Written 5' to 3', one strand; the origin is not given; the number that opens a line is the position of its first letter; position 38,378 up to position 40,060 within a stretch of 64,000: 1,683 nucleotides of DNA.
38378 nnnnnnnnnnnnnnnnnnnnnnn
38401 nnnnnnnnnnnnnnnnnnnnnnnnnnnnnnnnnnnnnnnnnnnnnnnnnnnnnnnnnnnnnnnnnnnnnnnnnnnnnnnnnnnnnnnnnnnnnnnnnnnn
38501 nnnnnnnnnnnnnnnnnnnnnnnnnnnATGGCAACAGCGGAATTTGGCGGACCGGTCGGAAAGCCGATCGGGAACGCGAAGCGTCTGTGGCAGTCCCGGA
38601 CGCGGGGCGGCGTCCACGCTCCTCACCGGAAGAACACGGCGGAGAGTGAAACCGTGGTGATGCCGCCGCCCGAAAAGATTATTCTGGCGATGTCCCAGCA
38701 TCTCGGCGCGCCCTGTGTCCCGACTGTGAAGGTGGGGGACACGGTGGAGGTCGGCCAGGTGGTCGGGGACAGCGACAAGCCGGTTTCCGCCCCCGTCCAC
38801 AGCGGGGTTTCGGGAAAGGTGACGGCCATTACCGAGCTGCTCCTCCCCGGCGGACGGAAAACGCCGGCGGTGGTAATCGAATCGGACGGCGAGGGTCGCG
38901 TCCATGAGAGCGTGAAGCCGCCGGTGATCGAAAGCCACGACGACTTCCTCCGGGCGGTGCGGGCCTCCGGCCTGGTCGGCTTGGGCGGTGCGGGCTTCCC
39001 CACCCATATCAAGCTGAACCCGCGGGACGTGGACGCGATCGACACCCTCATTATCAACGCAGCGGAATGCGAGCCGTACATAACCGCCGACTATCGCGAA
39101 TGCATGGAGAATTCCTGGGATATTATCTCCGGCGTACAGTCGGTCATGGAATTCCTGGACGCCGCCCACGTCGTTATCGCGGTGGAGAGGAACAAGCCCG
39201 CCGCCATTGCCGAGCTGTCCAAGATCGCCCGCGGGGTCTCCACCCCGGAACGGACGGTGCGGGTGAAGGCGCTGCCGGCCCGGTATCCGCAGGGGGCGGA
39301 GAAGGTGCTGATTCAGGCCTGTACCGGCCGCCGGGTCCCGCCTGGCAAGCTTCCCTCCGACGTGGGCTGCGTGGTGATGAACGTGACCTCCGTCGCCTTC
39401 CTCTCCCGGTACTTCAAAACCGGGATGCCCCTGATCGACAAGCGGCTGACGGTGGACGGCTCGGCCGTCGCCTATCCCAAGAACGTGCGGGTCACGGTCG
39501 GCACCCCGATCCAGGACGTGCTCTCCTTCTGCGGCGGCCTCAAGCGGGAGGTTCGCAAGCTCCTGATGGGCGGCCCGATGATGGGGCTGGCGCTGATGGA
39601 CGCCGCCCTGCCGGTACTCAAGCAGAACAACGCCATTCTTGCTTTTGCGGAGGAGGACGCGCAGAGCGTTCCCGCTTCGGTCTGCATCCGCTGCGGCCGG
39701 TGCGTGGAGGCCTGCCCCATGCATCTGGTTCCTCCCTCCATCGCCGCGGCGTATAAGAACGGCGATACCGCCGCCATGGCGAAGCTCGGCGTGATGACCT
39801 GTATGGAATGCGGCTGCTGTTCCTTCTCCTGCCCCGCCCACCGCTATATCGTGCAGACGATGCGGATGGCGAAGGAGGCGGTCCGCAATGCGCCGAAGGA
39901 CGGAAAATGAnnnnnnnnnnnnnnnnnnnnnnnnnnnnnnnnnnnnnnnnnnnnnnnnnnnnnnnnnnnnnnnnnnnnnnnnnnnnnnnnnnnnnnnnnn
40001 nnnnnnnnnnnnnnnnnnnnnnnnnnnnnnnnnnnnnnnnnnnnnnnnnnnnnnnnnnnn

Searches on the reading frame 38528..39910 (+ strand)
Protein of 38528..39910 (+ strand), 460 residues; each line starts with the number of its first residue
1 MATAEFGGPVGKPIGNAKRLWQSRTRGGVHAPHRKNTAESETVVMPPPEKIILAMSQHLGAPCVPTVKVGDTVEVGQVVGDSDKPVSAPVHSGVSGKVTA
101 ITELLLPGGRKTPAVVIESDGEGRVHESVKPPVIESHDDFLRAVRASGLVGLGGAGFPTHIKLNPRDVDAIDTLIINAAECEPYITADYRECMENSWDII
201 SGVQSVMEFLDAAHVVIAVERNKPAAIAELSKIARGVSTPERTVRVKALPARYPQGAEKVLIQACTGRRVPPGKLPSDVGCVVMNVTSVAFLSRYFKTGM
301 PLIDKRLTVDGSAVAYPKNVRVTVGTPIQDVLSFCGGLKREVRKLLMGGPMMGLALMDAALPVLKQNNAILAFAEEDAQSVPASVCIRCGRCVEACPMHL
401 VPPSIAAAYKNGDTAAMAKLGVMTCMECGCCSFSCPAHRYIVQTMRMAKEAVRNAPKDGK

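Call 14: search_protein_families(library=pfam, proteins=[window:38528-39910:+], max_evalue=0.001)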
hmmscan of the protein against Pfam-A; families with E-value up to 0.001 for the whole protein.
window:38528-39910:+ (460 aa): 11 families
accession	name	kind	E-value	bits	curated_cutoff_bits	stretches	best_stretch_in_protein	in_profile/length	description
PF01512.22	Complex1_51K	-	9e-49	165.7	31.2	1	144-291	1-147/150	Nuo51 FMN-binding domain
PF13375.12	RnfC_N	-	1.7e-29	102.3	25.6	1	25-122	3-101/101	RnfC Barrel sandwich hybrid domain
PF10531.15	SLBB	-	1.4e-10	41.2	27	1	308-354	3-54/55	SLBB domain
PF13237.11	Fer4_10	-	2e-06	28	25.5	1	384-436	7-53/53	4Fe-4S dicluster domain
PF13187.11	Fer4_9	-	3.1e-06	27.6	27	1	386-438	2-50/52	4Fe-4S dicluster domain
PF12838.12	Fer4_7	-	4.1e-06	27.6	27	1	386-437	2-50/52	4Fe-4S dicluster domain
PF13183.11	Fer4_8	-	9.6e-06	26.5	27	1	384-437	3-66/68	4Fe-4S dicluster domain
PF13534.11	Fer4_17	-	1.2e-05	26.2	22.2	1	386-437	2-58/61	4Fe-4S dicluster domain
PF12797.12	Fer4_2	-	5.6e-05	23.3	24.5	1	382-397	6-21/22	4Fe-4S binding domain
PF25160.1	LdpA_Fe-S-bd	-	0.00022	21.4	27.6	0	378-401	20-43/49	LdpA Fe-S cluster-binding domain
PF00037.32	Fer4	-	0.00042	20.4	21.1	1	384-398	6-20/24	4Fe-4S binding domain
